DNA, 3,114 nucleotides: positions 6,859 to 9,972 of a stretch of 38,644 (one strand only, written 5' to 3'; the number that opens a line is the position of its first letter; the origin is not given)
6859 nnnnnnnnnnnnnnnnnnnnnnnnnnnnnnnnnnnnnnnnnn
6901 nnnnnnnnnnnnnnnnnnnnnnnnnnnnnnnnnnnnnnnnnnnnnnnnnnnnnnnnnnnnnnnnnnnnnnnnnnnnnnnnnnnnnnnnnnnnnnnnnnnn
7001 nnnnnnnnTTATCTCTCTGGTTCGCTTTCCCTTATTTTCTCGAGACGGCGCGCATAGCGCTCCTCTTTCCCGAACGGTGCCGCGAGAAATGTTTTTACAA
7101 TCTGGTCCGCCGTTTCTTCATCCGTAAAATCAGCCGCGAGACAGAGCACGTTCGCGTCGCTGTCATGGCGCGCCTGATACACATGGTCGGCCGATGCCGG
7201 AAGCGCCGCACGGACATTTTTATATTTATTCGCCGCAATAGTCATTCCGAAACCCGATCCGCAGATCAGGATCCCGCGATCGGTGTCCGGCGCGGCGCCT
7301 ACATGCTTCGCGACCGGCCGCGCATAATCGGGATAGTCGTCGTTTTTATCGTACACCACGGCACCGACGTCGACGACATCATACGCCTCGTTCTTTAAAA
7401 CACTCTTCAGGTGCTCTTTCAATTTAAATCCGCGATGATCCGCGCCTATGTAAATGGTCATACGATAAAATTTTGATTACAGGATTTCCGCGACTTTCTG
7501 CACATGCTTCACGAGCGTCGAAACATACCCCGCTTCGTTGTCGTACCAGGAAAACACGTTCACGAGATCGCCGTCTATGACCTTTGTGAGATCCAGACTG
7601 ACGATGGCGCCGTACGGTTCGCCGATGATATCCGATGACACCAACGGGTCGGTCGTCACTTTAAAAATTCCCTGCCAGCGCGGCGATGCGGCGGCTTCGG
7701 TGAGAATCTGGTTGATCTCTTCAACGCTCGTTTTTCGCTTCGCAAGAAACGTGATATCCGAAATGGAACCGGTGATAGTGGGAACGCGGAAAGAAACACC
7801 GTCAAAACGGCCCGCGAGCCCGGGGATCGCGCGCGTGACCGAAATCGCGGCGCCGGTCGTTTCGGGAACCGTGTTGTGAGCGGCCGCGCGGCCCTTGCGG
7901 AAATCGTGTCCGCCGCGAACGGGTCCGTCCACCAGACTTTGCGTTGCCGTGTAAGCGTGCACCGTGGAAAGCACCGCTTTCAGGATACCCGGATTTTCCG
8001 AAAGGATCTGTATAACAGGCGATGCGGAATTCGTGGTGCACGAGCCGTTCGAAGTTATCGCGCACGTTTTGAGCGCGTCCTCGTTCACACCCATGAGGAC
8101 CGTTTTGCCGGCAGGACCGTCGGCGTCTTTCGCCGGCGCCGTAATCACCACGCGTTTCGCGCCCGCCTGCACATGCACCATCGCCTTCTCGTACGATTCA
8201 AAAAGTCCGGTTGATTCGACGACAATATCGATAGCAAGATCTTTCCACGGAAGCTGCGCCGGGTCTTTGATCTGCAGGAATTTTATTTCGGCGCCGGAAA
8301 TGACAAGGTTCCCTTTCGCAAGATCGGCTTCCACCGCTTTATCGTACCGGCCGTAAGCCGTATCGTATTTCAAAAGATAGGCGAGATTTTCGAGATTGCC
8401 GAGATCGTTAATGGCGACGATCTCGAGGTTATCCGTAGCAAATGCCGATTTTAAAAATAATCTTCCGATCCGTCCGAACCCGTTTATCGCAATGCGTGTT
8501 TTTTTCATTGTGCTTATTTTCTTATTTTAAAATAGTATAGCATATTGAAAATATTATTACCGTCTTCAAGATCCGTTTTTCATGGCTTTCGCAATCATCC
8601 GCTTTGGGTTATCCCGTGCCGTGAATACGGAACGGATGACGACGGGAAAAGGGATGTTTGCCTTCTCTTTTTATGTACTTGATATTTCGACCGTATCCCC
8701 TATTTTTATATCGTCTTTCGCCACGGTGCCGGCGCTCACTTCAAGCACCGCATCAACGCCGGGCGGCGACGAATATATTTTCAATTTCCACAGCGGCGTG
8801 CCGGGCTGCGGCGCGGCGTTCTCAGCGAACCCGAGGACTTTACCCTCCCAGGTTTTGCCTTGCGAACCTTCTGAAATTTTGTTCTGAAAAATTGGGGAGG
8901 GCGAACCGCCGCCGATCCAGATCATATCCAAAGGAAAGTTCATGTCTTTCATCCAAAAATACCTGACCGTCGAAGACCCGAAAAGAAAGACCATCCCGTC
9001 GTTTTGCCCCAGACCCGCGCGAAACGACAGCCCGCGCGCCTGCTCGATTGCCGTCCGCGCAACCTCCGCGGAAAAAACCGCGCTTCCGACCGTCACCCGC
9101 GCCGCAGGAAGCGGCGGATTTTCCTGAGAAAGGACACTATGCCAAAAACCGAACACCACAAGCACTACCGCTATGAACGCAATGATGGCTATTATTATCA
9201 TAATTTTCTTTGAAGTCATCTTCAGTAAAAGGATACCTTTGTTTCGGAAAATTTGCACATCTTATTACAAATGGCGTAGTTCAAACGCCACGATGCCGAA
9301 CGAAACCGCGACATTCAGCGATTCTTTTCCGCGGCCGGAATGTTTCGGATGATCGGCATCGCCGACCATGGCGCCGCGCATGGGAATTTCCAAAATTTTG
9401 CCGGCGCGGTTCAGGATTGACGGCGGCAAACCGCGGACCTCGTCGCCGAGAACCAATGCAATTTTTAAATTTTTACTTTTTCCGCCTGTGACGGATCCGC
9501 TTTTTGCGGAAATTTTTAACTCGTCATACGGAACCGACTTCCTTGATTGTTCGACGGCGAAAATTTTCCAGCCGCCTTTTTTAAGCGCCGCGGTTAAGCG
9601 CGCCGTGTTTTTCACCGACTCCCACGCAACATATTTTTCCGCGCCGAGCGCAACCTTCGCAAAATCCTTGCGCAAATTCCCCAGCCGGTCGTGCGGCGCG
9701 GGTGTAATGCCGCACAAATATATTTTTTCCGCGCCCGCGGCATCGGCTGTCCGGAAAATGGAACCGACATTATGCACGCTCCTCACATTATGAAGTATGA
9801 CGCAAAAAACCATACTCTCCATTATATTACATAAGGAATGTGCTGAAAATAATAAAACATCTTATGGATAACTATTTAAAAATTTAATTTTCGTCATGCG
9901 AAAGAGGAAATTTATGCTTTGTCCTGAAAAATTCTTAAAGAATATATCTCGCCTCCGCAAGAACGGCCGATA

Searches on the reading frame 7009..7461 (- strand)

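Call 88: search_protein_families(library=pfam, proteins=[window:7009-7461:-], max_evalue=0.0001)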
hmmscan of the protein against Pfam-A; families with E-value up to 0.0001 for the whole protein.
window:7009-7461:- (150 aa): 1 family
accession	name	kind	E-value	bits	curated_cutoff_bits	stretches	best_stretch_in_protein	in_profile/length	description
PF02502.23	LacAB_rpiB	-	3.7e-45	153.7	24.7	1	3-143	1-138/138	Ribose/Galactose Isomerase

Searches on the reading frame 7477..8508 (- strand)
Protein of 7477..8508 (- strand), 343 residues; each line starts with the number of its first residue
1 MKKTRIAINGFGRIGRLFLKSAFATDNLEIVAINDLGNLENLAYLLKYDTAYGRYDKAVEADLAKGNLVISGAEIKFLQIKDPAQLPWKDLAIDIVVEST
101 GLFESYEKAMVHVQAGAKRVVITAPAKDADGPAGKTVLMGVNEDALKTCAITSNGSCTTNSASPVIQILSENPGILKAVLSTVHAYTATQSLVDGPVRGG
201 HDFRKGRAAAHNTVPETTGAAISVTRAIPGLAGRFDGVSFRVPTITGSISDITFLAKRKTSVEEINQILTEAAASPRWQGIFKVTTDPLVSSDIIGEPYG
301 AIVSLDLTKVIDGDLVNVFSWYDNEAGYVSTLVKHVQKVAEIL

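Call 88: search_protein_families(library=pfam, proteins=[window:7477-8508:-], max_evalue=0.0001)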
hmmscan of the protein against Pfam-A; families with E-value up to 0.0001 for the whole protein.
window:7477-8508:- (343 aa): 2 families
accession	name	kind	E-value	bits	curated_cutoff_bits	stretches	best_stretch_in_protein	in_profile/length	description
PF02800.25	Gp_dh_C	-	3.6e-46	157.1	24.4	1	164-322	3-158/158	Glyceraldehyde 3-phosphate dehydrogenase, C-terminal domain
PF00044.30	Gp_dh_N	-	2.4e-35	121.3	31.7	1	5-105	2-100/101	Glyceraldehyde 3-phosphate dehydrogenase, NAD binding domain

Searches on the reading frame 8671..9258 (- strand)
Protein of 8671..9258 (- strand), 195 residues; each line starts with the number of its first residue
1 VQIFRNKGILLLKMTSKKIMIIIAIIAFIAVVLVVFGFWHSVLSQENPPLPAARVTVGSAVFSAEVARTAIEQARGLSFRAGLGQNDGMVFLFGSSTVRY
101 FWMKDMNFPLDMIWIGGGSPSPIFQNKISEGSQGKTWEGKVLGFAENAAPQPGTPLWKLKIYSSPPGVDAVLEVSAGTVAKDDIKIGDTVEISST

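Call 88: search_protein_families(library=pfam, proteins=[window:8671-9258:-], max_evalue=0.0001)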
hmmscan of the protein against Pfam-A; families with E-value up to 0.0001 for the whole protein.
window:8671-9258:- (195 aa): 1 family
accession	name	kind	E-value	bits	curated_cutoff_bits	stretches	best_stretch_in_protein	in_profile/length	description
PF02643.20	DUF192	-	5.4e-24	84.6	27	1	62-116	1-55/96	Uncharacterized ACR, COG1430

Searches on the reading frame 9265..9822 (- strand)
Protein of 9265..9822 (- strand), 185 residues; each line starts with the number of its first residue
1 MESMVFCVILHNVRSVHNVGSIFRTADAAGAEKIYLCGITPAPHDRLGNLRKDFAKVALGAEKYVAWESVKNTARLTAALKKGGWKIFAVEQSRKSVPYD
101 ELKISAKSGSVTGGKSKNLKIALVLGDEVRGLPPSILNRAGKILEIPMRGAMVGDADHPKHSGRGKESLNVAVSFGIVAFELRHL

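Call 88: search_protein_families(library=pfam, proteins=[window:9265-9822:-], max_evalue=0.0001)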
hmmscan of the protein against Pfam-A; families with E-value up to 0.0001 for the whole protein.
window:9265-9822:- (185 aa): 1 family
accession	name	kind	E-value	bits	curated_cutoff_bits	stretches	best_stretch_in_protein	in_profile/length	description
PF00588.24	SpoU_methylase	-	1.1e-25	90.8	29.7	1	7-151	3-127/142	SpoU rRNA Methylase family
